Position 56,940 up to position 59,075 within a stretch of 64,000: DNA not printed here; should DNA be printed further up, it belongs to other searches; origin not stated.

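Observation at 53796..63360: Six-gene vWA / PP2C / Ser-Thr kinase operon: a TerY-P-type triad extended by two unassigned large proteins and a second, zinc-ribbon-fused vWA protein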

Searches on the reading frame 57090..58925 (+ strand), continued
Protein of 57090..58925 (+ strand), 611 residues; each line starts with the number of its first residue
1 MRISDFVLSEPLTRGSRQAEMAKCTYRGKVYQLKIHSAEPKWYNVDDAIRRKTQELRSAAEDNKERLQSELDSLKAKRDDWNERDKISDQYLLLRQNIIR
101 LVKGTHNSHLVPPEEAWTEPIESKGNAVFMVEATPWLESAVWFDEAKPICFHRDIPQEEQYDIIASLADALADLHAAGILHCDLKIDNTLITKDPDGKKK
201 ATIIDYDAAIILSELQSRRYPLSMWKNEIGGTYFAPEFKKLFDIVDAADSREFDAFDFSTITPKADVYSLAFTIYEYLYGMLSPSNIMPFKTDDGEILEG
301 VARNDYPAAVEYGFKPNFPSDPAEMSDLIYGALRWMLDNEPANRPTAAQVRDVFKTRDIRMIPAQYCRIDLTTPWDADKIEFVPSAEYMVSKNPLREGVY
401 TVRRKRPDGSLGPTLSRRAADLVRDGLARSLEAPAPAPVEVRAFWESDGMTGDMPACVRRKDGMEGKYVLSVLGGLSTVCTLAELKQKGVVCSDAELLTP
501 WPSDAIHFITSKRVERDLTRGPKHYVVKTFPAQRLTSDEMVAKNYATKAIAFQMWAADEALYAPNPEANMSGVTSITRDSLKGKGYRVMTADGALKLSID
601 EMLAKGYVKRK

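Call 96: fold_search(model_id=the predicted structure, library=pdb)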
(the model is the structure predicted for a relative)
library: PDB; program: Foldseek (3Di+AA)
matches with E <= 10: 1984; with E <= 0.001: 1532
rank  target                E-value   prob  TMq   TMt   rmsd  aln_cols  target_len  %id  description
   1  5uhn_B                3.5e-08  1.00  0.27  0.55   9.9       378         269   15  Crystal Structure of the Tyrosine Kinase Domain of FGF Receptor 2 harboring a N549H/E565A Double Gain-of-Function Muta (released 2017-02-22)
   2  9kfu                  9.4e-08  1.00  0.27  0.52   8.8       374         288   15  Human FGFR3 in complex with inhibitor F1 (released 2025-09-03)
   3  6kyq_B                1.5e-07  1.00  0.26  0.45  10.6       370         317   18  Crystal structure of DCLK1 Autoinhibited Kinase Domain (released 2020-09-23)
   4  3ri1_B                1.5e-07  1.00  0.28  0.54   8.6       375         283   14  Crystal structure of the catalytic domain of FGFR2 kinase in complex with ARQ 069 (released 2011-05-04)
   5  6kyr_B                1.6e-07  1.00  0.28  0.50   7.8       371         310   18  Crystal structure of DCLK1 mutant (P675L) Autoinhibited Kinase Domain (released 2020-09-23)
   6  8w3b_D                1.6e-07  1.00  0.27  0.52   9.6       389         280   14  TAS-120 covalent structure with FGFR2 molecular brake mutant (released 2025-01-01)
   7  8w3b_B                1.8e-07  1.00  0.27  0.52   9.0       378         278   15  TAS-120 covalent structure with FGFR2 molecular brake mutant (released 2025-01-01)
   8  7f3g_B                1.8e-07  1.00  0.26  0.50   8.8       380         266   16  Crystal structure of DCLK1 kinase domain in complex with ruxolitinib (released 2021-08-18)
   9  6lvk_B                2.0e-07  1.00  0.27  0.51  10.8       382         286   14  Crystal structure of FGFR2 in complex with 1,3,5-triazine derivative (released 2020-04-08)
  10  6v6q_B                2.0e-07  1.00  0.26  0.50  10.6       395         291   13  Crystal Structure of Monophosphorylated FGF Receptor 2 isoform IIIb with PTR657 (released 2020-11-11)
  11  1gjo                  2.3e-07  1.00  0.29  0.55   7.9       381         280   14  The FGFr2 tyrosine kinase domain (released 2003-08-15)
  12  2y7j_A                2.4e-07  1.00  0.28  0.52   8.3       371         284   16  Structure of human phosphorylase kinase, gamma 2 (released 2011-02-09)
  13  8w38_B                2.4e-07  1.00  0.26  0.50  11.8       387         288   15  TAS-120 covalent structure with FGFR2 molecular brake mutant (released 2025-01-01)
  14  7n3u                  2.7e-07  1.00  0.28  0.59   8.0       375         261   16  Crystal structure of human WEE1 kinase domain in complex with ZN-c3 (released 2021-09-01)
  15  7kxw_B                2.7e-07  1.00  0.26  0.55   8.9       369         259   17  Crystal structure of DCLK1-KD in complex with DCLK1-IN-1 (released 2021-09-22)
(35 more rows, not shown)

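Call 102: search_protein_families(library=phrogs, proteins=[window:57090-58925:+], max_evalue=0.01)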
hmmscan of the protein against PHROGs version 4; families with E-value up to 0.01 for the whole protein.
window:57090-58925:+ (611 aa): 2 families
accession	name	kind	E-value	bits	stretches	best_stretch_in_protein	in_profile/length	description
phrog_2361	-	other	3.5e-08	33.8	1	156-209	108-157/415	serine-threonine kinase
phrog_3297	-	other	4.2e-05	24.5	1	155-211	62-114/160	kinase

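Call 107: search_protein_families(library=padloc, proteins=[L002:12213-15620:+, L002:11220-12161:+, L002:2201-2530:+, L002:15669-16145:+, L002:10082-11215:+, L002:76-2187:+, L003:5957-9046:+, L003:13169-14080:+, L002:2657-3391:+], max_evalue=0.01)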
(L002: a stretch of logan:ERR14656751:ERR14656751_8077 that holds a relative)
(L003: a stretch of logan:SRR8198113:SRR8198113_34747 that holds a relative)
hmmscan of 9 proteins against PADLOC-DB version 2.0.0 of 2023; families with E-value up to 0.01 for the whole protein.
L002:12213-15620:+ (1135 aa): 13 families
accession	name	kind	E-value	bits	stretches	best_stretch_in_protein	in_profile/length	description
PDLC02196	IetA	-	1.5e-44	150.9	2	679-952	65-325/374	-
PDLC04232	IetA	-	1.8e-36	124.2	2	685-931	65-298/330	-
PDLC02195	IetA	-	2.9e-35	120.3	2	663-933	62-320/395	-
PDLC03838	DolB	-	9.6e-24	82.3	1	184-346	129-278/375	-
PDLC04231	IetA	-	7e-20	69.9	2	733-886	113-255/262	-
PDLC04606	PDC-M37B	-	6.9e-18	63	1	185-359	135-307/390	-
PDLC04605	PDC-M37B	-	1.3e-13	48.9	1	232-359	309-437/518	-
PDLC00915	TRIP13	-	9.4e-13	46.2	1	740-896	66-231/302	TRIP13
PDLC00914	TRIP13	-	1.6e-12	45.5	1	732-909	66-247/302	TRIP13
PDLC03920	MkoA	-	4.3e-07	26.6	1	645-756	542-650/1112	-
PDLC04140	mad8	-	4.8e-06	24.3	1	735-764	25-54/314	mads_8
PDLC05079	PDC-S73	-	0.002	15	0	226-246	190-210/752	-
PDLC04789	PDC-S01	-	0.0092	13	0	728-808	8-85/375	-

L002:11220-12161:+ (313 aa): 0 families

L002:2201-2530:+ (109 aa): 0 families

L002:15669-16145:+ (158 aa): 0 families

L002:10082-11215:+ (377 aa): 0 families

L002:76-2187:+ (703 aa): 0 families

L003:5957-9046:+ (1029 aa): 0 families

L003:13169-14080:+ (303 aa): 0 families

L002:2657-3391:+ (244 aa): 0 families
